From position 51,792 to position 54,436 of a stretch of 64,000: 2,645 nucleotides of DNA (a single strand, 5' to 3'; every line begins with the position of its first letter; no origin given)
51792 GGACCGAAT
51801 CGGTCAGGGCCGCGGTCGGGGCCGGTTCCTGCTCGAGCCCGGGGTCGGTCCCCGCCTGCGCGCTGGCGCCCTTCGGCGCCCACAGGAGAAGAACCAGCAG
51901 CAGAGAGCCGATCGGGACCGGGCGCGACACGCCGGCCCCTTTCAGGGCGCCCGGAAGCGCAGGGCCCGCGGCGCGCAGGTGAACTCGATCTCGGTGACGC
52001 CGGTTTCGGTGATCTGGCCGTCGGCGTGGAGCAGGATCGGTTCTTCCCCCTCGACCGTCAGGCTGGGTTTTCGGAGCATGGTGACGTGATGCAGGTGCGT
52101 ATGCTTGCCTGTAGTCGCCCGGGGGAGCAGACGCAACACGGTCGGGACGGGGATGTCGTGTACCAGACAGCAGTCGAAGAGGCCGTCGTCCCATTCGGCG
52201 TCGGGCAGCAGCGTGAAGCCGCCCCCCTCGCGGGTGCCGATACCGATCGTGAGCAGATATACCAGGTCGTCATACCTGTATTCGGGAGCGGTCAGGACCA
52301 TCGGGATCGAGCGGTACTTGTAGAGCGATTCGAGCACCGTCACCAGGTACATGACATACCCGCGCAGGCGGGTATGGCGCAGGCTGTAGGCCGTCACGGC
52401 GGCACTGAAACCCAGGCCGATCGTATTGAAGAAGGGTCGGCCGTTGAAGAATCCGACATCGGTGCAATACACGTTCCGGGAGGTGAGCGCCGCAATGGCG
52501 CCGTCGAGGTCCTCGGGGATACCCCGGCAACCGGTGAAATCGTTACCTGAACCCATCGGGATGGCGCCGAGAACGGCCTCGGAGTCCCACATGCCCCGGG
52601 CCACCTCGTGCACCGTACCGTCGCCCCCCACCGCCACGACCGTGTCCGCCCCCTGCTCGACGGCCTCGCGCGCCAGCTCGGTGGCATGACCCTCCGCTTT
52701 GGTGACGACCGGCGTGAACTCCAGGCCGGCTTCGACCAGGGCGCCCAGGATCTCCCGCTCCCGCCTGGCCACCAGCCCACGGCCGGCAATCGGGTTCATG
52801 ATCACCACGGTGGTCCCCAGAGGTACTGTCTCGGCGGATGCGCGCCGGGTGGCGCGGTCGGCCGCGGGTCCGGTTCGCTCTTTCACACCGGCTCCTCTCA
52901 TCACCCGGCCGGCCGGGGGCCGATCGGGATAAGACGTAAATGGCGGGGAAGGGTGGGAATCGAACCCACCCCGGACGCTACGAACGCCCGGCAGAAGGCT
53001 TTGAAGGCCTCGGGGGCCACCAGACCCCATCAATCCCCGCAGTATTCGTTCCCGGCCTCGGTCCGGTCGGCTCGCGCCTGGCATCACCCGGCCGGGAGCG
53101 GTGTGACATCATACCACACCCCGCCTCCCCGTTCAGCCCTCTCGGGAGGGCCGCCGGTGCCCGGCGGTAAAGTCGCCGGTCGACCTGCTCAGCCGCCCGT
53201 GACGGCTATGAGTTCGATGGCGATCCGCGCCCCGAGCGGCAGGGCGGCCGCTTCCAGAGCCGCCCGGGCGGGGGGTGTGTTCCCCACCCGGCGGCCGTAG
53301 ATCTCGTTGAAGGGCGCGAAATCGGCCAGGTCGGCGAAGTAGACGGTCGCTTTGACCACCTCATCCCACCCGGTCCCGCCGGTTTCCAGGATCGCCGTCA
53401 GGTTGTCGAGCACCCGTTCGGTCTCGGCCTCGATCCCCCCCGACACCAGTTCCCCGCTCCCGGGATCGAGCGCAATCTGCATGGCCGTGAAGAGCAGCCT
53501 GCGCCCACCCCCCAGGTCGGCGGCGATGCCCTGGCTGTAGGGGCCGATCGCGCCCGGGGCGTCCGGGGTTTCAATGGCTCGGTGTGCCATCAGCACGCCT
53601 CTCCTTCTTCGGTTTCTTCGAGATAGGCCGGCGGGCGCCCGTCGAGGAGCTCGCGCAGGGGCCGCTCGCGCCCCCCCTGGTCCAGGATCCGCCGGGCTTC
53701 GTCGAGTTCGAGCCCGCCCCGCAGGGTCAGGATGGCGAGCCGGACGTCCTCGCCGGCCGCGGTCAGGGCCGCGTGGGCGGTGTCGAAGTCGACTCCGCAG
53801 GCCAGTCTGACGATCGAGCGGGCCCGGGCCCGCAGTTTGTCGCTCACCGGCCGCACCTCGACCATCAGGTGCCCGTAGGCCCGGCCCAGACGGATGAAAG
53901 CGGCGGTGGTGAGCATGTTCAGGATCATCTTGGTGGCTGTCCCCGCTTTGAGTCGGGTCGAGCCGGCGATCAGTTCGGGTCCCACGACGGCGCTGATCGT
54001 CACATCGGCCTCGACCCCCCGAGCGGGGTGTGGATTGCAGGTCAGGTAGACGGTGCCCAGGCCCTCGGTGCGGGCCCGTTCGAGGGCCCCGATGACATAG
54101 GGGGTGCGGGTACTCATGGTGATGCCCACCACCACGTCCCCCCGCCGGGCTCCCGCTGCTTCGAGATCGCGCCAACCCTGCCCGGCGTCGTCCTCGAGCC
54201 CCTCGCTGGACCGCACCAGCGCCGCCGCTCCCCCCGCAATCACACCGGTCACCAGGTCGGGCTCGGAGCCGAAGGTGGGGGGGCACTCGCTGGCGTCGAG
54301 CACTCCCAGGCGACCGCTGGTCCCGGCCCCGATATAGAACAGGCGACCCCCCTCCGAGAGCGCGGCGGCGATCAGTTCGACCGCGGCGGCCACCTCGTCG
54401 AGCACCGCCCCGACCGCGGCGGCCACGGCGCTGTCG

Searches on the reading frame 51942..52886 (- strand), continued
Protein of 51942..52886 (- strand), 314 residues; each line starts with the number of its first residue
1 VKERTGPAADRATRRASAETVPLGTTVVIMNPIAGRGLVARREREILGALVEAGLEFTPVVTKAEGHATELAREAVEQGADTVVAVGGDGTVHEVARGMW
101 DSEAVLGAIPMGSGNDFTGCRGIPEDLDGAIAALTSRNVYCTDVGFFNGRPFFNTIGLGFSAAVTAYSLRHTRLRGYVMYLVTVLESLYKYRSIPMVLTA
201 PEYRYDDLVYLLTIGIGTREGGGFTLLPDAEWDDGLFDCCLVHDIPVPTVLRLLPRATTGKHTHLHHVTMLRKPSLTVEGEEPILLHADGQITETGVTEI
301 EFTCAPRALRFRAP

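Call 59: search_protein_families(library=ncbifam, proteins=[L014:8864-9862:+, window:51945-52886:-], max_evalue=0.00001)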
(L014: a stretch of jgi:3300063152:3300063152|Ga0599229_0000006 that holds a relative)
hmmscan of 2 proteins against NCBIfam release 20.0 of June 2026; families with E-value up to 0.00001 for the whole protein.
L014:8864-9862:+ (333 aa): 14 families
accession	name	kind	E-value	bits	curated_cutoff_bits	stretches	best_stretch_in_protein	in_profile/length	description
TIGR00476.1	selD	equivalog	2.9e-102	342.1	125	1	2-295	13-309/311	selenide, water dikinase SelD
NF002098.0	PRK00943.1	equivalog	1.8e-84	283.6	299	1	3-322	20-339/347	selenide, water dikinase SelD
NF010705.0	PRK14105.1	equivalog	1.5e-50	172.1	291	1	1-246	18-278/345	selenide, water dikinase SelD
TIGR04369.1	fusion_not_SelD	hypoth_equivalog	7.8e-39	133.4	700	1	1-302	359-691/701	oxidoreductase/SelD-related fusion protein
TIGR01379.1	thiL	equivalog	1.2e-33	116.5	184.15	1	44-246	44-246/320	thiamine-phosphate kinase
NF004351.0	PRK05731.1-4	equivalog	3.4e-24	85.5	324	1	52-248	64-259/321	thiamine-phosphate kinase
TIGR04049.1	AIR_rel_sll0787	hypoth_equivalog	9.3e-16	57.8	321.3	1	32-240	44-245/318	sll0787 family AIR synthase-like protein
NF004353.0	PRK05731.2-2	equivalog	4.9e-15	55.4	301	1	32-246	20-235/311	thiamine-phosphate kinase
NF004350.0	PRK05731.1-1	equivalog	1e-13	50.9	441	1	44-238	48-241/325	thiamine-phosphate kinase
TIGR03267.1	methan_mark_2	hypoth_equivalog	9.5e-11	41.3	365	1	11-237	26-247/323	methanogenesis marker 2 protein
TIGR04050.1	MSMEG_0567_Cter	hypoth_equivalog_domain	3e-10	40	312.2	1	9-244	12-234/296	MSMEG_0567/sll0787 family protein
TIGR02124.1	hypE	equivalog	4.4e-09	35.8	251.6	1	44-242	45-249/332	hydrogenase expression/formation protein HypE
NF004354.0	PRK05731.2-3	equivalog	9.1e-09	35.1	204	1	70-163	57-149/273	thiamine-phosphate kinase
TIGR00878.1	purM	equivalog_domain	3.2e-07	29.9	236.35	1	60-155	75-175/332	phosphoribosylformylglycinamidine cyclo-ligase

window:51945-52886:- (314 aa): 11 families
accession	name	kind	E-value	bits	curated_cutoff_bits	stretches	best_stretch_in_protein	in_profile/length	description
TIGR00147.1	TIGR00147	subfamily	2.1e-46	158.2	118.65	1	27-314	5-295/296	YegS/Rv2252/BmrU family lipid kinase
NF009604.0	PRK13057.1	equivalog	3.3e-39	134.6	274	1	26-314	11-295/302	lipid kinase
NF009602.0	PRK13054.1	equivalog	1.3e-38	132.8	284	1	41-314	18-293/301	lipid kinase YegS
NF009874.0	PRK13337.1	equivalog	1.3e-36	126.1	385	1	28-304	7-284/305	diacylglycerol kinase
TIGR03702.1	lip_kinase_YegS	equivalog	9e-35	120.2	387.45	1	43-314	16-289/295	lipid kinase YegS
NF002033.0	PRK00861.1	subfamily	2.8e-33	114.9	293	1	26-193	14-181/328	putative lipid kinase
NF008882.0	PRK11914.1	equivalog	7e-33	114.1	302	1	23-310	8-299/306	diacylglycerol kinase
NF009603.0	PRK13055.1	subfamily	9.3e-33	113.5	342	1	27-302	6-288/335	diacylglycerol kinase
NF009605.0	PRK13059.1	equivalog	8.3e-30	103.8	313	1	28-302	6-282/295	putative lipid kinase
NF009025.0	PRK12361.1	equivalog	1.2e-17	63.3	505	1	25-184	243-406/546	hypothetical protein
NF040993.1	MamU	equivalog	9.8e-14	51.4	400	1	45-311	25-292/296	lipid kinase MamU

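Call 61: list_cluster_members(proteins=[P0168, P0170, P0162, P0164, P0166, P0169, P0163, P0171, P0155, P0160])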
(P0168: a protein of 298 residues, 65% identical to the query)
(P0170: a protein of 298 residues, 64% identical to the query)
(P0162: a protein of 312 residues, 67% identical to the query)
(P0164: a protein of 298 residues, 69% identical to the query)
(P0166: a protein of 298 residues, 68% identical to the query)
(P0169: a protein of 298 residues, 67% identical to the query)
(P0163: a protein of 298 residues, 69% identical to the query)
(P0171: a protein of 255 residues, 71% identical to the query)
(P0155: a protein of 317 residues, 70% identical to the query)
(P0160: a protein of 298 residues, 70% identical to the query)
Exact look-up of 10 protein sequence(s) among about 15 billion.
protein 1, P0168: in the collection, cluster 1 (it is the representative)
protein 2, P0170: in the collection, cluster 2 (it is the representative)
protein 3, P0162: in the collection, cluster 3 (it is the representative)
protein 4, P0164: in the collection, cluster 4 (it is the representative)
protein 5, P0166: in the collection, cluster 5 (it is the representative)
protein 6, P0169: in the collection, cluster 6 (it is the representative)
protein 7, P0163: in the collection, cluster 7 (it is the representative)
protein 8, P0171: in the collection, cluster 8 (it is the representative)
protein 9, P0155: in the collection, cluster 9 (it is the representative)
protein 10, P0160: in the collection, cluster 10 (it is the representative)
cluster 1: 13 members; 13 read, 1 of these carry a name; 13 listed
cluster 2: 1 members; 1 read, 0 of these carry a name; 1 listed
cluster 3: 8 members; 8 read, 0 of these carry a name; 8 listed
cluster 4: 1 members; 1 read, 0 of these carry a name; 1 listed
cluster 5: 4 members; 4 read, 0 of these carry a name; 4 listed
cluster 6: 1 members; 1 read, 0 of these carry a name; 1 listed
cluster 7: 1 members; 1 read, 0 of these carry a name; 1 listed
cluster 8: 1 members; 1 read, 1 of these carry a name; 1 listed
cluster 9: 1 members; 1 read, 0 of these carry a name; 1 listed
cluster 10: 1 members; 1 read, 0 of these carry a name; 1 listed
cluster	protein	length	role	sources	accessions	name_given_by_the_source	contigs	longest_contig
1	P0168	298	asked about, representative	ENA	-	-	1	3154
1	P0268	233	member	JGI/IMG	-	selenide,water dikinase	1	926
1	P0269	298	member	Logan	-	-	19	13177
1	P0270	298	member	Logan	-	-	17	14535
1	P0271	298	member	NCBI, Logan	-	-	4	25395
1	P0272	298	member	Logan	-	-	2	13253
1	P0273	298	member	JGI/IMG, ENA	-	-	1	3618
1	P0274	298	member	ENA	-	-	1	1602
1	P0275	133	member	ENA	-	-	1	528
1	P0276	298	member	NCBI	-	-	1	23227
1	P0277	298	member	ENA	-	-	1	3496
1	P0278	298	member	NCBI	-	-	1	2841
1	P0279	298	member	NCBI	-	-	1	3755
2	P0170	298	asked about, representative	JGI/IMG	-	-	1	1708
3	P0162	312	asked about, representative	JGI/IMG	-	-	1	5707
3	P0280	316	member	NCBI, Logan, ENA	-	-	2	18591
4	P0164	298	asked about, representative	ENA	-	-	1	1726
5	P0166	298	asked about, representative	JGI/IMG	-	-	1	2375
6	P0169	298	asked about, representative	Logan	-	-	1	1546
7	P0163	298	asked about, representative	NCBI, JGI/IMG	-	-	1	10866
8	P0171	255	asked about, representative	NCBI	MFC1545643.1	selenide, water dikinase SelD, partial [Gemmatimonadota bacterium]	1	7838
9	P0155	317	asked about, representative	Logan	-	-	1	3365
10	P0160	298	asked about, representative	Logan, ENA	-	-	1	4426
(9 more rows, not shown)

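Call 62: find_encoding_contigs(protein=P0280, flank=10000, max_places=4)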
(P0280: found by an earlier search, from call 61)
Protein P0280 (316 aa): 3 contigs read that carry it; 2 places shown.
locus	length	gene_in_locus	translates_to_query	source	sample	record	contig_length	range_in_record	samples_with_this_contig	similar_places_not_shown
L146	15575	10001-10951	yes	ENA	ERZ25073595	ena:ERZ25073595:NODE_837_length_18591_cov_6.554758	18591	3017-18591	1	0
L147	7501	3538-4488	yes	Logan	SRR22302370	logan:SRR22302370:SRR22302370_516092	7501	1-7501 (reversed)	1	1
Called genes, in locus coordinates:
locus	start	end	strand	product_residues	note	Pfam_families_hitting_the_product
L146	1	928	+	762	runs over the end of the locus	PF13428:TPR_14 (faint), PF13431:TPR_17 (faint), PF13432:TPR_16 (weak), PF13414:TPR_11 (faint), PF14559:TPR_19 (faint)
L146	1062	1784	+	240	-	PF13801:Metal_resist, PF07813:LTXXQ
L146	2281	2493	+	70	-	-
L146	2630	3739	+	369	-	PF02690:Na_Pi_cotrans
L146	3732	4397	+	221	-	PF01895:PhoU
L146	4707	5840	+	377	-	PF00483:NTP_transferase, PF22640:ManC_GMP_beta-helix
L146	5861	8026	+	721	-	PF07676:PD40 (faint), PF26549:Tricorn_N (faint), PF26550:Tricorn_2nd (faint), PF00930:DPPIV_N (faint), PF02129:Peptidase_S15 (weak), PF20434:BD-FAE, PF00326:Peptidase_S9, PF01738:DLH (weak), +1 more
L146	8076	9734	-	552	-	PF00246:Peptidase_M14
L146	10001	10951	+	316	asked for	PF00586:AIRS, PF02769:AIRS_C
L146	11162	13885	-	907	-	PF03699:UPF0182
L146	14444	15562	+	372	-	PF08282:Hydrolase_3 (weak)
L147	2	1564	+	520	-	?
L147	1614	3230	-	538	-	PF00246:Peptidase_M14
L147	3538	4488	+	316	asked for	PF00586:AIRS, PF02769:AIRS_C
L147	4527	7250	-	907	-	PF03699:UPF0182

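Call 76: list_cluster_members(proteins=[P0153, P0156, P0158, P0161, P0150, P0159, P0152, P0165, P0204, P0179])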
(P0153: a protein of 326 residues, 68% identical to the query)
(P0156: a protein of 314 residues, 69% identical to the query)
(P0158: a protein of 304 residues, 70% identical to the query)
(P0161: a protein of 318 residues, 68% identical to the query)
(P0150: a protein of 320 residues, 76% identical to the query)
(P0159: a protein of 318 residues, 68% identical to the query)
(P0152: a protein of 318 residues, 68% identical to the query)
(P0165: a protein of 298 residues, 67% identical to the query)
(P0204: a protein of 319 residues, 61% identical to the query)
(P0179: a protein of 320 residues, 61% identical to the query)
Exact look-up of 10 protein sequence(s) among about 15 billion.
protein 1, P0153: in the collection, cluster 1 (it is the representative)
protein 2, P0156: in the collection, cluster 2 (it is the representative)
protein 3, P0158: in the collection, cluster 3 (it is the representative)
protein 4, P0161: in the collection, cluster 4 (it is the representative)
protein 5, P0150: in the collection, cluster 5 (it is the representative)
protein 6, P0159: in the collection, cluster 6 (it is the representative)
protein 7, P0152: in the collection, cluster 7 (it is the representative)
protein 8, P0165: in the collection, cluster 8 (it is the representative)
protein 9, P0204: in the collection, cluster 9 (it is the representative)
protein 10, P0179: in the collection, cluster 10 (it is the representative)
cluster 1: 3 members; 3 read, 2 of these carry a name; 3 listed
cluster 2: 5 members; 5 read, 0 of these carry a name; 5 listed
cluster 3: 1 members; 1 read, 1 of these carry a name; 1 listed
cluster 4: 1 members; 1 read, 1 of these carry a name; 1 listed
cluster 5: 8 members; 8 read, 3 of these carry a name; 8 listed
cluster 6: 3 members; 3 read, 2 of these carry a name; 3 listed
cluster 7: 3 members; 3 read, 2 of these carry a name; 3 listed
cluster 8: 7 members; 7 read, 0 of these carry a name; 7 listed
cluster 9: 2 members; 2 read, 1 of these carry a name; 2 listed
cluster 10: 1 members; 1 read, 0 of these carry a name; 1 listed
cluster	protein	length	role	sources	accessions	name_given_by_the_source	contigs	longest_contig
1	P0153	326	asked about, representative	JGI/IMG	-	selenide, water dikinase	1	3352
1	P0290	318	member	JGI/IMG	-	selenide, water dikinase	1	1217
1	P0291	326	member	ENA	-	-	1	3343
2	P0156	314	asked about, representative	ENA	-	-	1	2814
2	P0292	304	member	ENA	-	-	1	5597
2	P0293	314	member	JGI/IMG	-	-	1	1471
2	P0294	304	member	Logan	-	-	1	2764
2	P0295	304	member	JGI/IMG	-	-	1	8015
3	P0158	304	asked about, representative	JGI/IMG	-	selenide,water dikinase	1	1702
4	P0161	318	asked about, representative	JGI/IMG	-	selenide,water dikinase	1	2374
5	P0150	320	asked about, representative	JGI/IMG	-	selenide,water dikinase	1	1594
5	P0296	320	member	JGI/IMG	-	selenide,water dikinase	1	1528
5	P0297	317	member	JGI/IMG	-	selenide,water dikinase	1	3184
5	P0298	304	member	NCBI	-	-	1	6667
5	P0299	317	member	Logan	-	-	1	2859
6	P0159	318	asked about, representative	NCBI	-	-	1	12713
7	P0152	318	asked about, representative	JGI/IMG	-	selenide,water dikinase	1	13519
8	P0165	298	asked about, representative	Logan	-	-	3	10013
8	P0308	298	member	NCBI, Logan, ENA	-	-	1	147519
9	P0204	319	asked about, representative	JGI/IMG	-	selenide,water dikinase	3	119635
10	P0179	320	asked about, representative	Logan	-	-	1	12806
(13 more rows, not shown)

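Call 77: find_encoding_contigs(protein=P0308, flank=10000, max_places=4)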
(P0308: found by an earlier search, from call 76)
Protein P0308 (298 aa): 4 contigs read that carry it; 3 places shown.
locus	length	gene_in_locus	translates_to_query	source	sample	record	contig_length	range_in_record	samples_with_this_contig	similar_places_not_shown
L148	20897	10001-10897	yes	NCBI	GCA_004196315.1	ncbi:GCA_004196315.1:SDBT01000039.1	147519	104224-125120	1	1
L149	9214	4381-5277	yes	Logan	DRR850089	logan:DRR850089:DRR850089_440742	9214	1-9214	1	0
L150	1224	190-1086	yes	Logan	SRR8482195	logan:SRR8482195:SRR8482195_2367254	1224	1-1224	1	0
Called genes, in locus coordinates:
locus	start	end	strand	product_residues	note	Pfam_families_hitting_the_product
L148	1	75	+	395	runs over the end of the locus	PF04055:Radical_SAM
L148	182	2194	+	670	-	PF13428:TPR_14 (faint), PF13432:TPR_16 (weak), PF14559:TPR_19 (faint), PF13414:TPR_11 (faint)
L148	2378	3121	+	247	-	PF13801:Metal_resist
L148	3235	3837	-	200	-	PF00027:cNMP_binding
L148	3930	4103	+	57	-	-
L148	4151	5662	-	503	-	PF07969:Amidohydro_3 (faint), PF01979:Amidohydro_1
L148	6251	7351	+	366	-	PF00483:NTP_transferase, PF12804:NTP_transf_3 (weak), PF22640:ManC_GMP_beta-helix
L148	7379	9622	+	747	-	PF07676:PD40 (faint), PF26549:Tricorn_N (faint), PF00930:DPPIV_N (faint), PF26550:Tricorn_2nd (weak), PF02129:Peptidase_S15 (faint), PF20434:BD-FAE, PF00326:Peptidase_S9, PF01738:DLH (weak)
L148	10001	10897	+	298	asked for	PF00586:AIRS, PF02769:AIRS_C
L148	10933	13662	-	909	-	PF03699:UPF0182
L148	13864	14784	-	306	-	-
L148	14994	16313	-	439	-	-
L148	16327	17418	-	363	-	-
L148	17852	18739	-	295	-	PF00041:fn3 (weak), PF13424:TPR_12 (faint), PF13432:TPR_16 (weak), PF13414:TPR_11 (faint), PF14559:TPR_19 (weak)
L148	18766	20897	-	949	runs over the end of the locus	PF05547:Peptidase_M6, PF13860:FlgD_ig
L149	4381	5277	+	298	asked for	PF00586:AIRS, PF02769:AIRS_C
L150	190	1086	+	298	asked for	PF00586:AIRS, PF02769:AIRS_C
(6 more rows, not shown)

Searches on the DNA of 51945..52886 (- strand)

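Call 89: search_rna_families(sources=[L013, L009, L011, L014, L129, L027, L040, L028], threshold=gathering)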
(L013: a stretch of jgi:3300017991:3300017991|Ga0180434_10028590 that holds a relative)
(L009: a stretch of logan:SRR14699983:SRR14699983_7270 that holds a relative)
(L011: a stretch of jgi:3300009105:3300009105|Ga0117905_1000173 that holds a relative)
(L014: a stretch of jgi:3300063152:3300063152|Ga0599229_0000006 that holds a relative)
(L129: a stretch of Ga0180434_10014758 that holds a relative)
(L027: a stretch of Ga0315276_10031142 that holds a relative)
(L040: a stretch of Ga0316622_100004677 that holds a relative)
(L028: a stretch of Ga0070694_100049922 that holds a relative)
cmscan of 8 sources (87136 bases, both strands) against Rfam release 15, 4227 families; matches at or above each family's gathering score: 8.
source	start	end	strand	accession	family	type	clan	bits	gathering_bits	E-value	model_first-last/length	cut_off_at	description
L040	1869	1963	+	RF01852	tRNA-Sec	Gene; tRNA;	CL00001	73.3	47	5.3e-13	1-91/91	no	Selenocysteine transfer RNA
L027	2190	2283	-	RF01852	tRNA-Sec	Gene; tRNA;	CL00001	71.3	47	1.8e-12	1-91/91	no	Selenocysteine transfer RNA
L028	1045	1138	+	RF01852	tRNA-Sec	Gene; tRNA;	CL00001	69.4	47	5.5e-12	1-91/91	no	Selenocysteine transfer RNA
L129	4629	4722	+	RF01852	tRNA-Sec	Gene; tRNA;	CL00001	66.3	47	3.7e-11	1-91/91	no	Selenocysteine transfer RNA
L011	9855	9948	+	RF01852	tRNA-Sec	Gene; tRNA;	CL00001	65.9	47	4.4e-11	1-91/91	no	Selenocysteine transfer RNA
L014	9870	9964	+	RF01852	tRNA-Sec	Gene; tRNA;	CL00001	65.8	47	4.9e-11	1-91/91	no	Selenocysteine transfer RNA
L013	1853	1946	+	RF01852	tRNA-Sec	Gene; tRNA;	CL00001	65.7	47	5.2e-11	1-91/91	no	Selenocysteine transfer RNA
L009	2827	2920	+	RF01852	tRNA-Sec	Gene; tRNA;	CL00001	64.7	47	9.1e-11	1-91/91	no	Selenocysteine transfer RNA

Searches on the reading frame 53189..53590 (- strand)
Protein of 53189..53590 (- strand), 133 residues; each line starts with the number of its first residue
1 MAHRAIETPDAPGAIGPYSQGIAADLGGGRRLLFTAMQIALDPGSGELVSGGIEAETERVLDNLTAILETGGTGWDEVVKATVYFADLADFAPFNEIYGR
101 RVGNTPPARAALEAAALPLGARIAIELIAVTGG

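Call 17: find_encoding_contigs(protein=window:53192-53590:-, flank=10000, max_places=6)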
Protein seq(133 aa) (133 aa): 7 contigs read that carry it; 3 places shown.
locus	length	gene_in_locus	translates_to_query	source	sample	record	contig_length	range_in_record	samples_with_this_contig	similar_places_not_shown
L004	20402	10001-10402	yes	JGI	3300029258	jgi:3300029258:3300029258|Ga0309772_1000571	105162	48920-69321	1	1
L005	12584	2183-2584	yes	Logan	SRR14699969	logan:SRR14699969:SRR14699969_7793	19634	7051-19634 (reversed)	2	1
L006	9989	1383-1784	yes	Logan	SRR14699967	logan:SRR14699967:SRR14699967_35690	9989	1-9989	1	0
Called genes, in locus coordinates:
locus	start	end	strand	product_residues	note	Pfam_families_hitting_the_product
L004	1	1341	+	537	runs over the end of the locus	PF02110:HK (faint), PF03853:YjeF_N, PF01256:Carb_kinase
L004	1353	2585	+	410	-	PF04748:Polysacc_deac_2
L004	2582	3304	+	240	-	PF03740:PdxJ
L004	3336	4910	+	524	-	PF00246:Peptidase_M14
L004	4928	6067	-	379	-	PF01553:Acyltransferase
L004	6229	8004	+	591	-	PF21760:SecD_1st, PF22599:SecDF_P1_head, PF02355:SecD_SecF_C, PF00873:ACR_tran (weak), PF03176:MMPL (weak)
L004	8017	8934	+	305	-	PF02355:SecD_SecF_C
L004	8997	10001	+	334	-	PF13580:SIS_2, PF22198:GKRP_SIS_2 (weak), PF22645:GKRP_SIS_N, PF01380:SIS (faint)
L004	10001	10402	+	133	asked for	PF01042:Ribonuc_L-PSP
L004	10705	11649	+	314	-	PF00781:DAGK_cat, PF19279:YegS_C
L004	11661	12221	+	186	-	PF18935:DUF5683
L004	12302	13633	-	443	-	PF26514:DUF8173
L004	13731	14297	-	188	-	PF07638:Sigma70_ECF, PF12645:HTH_16 (weak), PF04542:Sigma70_r2, PF08281:Sigma70_r4_2, PF04545:Sigma70_r4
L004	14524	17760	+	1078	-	PF00932:LTD, PF13860:FlgD_ig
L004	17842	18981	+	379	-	PF02646:RmuC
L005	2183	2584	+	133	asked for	PF01042:Ribonuc_L-PSP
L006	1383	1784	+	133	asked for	PF01042:Ribonuc_L-PSP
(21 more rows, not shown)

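Call 59: search_protein_families(library=ncbifam, proteins=[window:53189-53590:-], max_evalue=0.00001)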
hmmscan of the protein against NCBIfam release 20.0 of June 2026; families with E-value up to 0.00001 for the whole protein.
window:53189-53590:- (133 aa): 3 families
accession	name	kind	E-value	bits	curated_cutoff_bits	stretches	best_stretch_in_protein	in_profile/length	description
TIGR00004.1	TIGR00004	subfamily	3.8e-37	127.3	106.25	1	4-130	2-124/125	Rid family detoxifying hydrolase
NF008490.0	PRK11401.1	equivalog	4.6e-20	71.8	222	1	4-131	3-127/129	enamine/imine deaminase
TIGR03610.1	RutC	equivalog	1.8e-08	34.5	169.1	1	5-128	5-123/127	pyrimidine utilization protein C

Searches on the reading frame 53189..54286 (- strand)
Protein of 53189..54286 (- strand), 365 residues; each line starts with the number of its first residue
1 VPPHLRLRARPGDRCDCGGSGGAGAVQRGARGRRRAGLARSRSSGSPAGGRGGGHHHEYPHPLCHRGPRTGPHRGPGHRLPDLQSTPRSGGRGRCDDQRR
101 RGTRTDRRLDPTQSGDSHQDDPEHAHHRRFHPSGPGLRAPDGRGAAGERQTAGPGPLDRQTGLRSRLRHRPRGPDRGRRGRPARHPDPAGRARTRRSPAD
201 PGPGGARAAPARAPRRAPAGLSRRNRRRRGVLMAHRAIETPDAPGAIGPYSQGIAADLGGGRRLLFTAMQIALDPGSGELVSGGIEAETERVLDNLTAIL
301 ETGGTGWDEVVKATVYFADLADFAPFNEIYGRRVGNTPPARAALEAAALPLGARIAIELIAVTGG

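Call 9: search_protein_families(library=pfam, proteins=[window:53189-54286:-], max_evalue=0.001)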
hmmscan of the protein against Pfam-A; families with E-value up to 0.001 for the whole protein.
window:53189-54286:- (365 aa): 1 family
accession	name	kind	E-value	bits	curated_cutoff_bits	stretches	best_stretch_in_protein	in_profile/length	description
PF01042.26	Ribonuc_L-PSP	-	1.1e-26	93.6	27.3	1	242-362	3-120/121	Endoribonuclease L-PSP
